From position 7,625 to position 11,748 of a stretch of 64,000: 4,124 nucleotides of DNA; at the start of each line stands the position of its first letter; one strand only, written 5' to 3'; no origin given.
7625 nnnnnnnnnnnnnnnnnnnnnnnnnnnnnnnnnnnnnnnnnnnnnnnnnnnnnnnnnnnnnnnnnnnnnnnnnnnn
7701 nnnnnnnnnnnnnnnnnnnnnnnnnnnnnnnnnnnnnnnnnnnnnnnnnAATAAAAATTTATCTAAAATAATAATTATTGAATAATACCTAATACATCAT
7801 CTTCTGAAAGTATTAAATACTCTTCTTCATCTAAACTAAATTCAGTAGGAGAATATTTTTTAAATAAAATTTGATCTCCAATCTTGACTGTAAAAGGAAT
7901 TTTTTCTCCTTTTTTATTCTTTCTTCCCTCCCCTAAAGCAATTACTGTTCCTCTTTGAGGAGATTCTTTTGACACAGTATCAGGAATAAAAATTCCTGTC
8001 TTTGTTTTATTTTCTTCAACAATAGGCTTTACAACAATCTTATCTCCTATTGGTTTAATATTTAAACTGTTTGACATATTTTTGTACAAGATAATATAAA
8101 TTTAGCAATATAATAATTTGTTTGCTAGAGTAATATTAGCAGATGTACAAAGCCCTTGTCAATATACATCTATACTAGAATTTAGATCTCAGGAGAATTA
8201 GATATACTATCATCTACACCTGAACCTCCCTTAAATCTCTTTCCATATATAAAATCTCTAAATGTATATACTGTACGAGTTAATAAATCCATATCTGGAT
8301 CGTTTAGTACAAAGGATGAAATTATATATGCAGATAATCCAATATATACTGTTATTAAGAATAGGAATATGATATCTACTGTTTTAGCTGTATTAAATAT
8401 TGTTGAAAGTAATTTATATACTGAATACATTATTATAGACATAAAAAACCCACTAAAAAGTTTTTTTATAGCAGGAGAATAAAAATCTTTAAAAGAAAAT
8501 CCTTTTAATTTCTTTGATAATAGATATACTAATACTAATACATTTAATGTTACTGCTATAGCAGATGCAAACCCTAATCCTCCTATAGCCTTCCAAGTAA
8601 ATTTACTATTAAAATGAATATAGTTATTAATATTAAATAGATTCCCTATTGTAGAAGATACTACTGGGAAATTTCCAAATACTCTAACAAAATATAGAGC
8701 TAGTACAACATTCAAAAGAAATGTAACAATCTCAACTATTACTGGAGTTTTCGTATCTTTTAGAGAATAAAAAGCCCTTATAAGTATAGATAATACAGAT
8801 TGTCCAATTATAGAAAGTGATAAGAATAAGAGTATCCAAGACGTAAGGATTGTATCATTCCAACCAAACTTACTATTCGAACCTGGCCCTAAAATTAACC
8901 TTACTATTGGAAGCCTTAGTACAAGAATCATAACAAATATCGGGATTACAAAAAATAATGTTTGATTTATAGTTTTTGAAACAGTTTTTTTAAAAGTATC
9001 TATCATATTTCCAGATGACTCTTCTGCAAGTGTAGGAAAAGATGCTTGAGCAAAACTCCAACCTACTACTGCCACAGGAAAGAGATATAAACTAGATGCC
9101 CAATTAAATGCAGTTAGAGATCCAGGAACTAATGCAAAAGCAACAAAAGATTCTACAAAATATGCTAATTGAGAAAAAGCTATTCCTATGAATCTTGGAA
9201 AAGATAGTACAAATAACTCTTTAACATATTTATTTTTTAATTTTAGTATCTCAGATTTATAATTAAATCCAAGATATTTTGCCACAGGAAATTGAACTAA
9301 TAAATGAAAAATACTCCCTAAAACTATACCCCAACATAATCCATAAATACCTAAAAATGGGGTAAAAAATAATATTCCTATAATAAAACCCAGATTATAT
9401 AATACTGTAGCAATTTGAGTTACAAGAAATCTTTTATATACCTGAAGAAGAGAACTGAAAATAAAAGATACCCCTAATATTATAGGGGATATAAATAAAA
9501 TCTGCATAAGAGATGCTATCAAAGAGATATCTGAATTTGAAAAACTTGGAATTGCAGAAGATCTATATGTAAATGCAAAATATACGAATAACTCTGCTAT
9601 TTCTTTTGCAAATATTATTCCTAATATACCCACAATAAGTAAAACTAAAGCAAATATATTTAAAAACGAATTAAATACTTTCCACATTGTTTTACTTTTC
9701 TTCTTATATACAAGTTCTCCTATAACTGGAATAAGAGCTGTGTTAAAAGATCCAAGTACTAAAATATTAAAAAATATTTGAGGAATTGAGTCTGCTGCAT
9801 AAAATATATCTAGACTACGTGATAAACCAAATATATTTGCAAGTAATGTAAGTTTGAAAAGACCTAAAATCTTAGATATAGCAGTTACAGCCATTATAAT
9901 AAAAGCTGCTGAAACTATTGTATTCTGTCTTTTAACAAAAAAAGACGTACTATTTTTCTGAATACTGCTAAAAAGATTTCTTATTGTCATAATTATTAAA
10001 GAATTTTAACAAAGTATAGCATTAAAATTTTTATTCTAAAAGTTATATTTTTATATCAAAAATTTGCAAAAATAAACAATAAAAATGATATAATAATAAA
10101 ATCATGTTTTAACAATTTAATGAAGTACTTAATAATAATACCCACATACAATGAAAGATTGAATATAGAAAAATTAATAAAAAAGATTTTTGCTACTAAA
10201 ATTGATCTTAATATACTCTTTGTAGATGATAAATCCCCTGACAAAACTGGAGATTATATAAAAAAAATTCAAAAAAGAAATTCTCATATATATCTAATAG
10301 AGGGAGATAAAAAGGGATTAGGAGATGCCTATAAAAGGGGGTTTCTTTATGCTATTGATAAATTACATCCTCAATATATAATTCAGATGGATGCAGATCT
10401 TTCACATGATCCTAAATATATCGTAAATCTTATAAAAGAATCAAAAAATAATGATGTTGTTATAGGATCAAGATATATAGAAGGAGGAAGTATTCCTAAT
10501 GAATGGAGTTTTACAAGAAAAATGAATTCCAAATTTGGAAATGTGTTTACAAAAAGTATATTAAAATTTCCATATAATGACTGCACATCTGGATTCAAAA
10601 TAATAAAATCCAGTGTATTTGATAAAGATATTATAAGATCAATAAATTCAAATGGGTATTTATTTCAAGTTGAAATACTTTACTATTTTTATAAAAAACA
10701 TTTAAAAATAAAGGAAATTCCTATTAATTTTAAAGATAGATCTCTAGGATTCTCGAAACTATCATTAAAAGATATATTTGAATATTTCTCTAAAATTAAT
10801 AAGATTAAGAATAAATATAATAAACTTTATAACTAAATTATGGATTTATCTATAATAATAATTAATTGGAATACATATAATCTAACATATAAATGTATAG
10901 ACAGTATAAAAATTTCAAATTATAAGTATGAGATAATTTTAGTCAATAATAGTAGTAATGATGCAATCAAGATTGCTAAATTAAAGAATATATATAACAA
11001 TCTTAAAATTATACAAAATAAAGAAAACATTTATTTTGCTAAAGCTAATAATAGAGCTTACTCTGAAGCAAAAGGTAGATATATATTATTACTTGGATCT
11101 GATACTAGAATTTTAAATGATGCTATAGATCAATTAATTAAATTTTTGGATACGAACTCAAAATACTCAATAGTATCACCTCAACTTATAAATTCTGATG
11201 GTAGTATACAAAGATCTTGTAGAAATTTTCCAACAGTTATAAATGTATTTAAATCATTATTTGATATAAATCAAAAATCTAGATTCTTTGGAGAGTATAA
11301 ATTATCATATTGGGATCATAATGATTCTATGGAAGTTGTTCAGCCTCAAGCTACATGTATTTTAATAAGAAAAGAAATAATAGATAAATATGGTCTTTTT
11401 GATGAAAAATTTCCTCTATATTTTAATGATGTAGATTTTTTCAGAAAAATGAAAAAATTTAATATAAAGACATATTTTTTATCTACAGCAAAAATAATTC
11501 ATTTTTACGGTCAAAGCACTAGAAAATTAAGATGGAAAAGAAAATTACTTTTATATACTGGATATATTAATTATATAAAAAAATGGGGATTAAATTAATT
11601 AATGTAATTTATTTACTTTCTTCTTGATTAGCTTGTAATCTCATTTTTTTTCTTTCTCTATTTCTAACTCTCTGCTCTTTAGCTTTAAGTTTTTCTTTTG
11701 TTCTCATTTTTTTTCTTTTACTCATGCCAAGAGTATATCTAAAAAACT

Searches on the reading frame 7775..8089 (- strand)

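Call 8: search_protein_families(library=pfam, proteins=[window:7775-8089:-], max_evalue=0.01)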
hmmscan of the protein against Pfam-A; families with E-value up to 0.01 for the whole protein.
window:7775-8089:- (104 aa): 1 family
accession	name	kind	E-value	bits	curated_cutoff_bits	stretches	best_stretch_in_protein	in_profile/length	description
PF00166.26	Cpn10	-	1.6e-30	105.5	21.1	1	10-103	1-93/93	Chaperonin 10 Kd subunit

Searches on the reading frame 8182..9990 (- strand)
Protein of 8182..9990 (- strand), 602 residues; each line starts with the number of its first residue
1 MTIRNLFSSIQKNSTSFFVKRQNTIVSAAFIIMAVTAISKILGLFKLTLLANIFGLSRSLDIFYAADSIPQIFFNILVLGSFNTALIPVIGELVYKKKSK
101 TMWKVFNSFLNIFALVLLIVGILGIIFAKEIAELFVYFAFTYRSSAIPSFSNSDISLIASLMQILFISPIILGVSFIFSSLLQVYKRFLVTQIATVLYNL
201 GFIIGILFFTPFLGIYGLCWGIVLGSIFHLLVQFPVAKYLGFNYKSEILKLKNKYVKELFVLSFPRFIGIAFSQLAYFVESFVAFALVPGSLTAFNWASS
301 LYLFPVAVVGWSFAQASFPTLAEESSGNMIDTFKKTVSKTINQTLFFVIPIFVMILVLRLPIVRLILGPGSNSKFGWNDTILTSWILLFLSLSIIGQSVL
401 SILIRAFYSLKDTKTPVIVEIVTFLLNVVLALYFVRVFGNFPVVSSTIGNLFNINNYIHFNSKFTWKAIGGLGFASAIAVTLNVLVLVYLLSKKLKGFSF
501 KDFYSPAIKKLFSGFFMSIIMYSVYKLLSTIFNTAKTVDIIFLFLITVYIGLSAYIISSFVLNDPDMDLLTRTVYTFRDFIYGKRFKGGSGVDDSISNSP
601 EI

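Call 8: search_protein_families(library=pfam, proteins=[window:8182-9990:-], max_evalue=0.01)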
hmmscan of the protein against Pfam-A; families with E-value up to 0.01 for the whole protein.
window:8182-9990:- (602 aa): 2 families
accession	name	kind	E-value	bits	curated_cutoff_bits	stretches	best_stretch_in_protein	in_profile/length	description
PF03023.19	MurJ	-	3e-57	194.7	27.4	1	50-441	1-378/451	Lipid II flippase MurJ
PF01554.23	MatE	-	8.9e-08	32.4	24.9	1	268-431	4-159/161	MatE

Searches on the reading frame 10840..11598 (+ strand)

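Call 9: search_protein_families(library=pfam, proteins=[window:10840-11598:+], max_evalue=0.01)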
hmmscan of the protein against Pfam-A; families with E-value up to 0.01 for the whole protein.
window:10840-11598:+ (252 aa): 3 families
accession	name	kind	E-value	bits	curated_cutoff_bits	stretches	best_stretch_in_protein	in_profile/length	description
PF00535.33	Glycos_transf_2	-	7.5e-17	62.2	23.3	1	4-155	1-142/168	Glycosyl transferase family 2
PF13641.12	Glyco_tranf_2_3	-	7.9e-09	36.3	27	1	3-226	3-216/230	Glycosyltransferase like family 2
PF10111.15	Glyco_tranf_2_2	-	1e-05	25.6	27.3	1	29-207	29-202/276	Glycosyltransferase like family 2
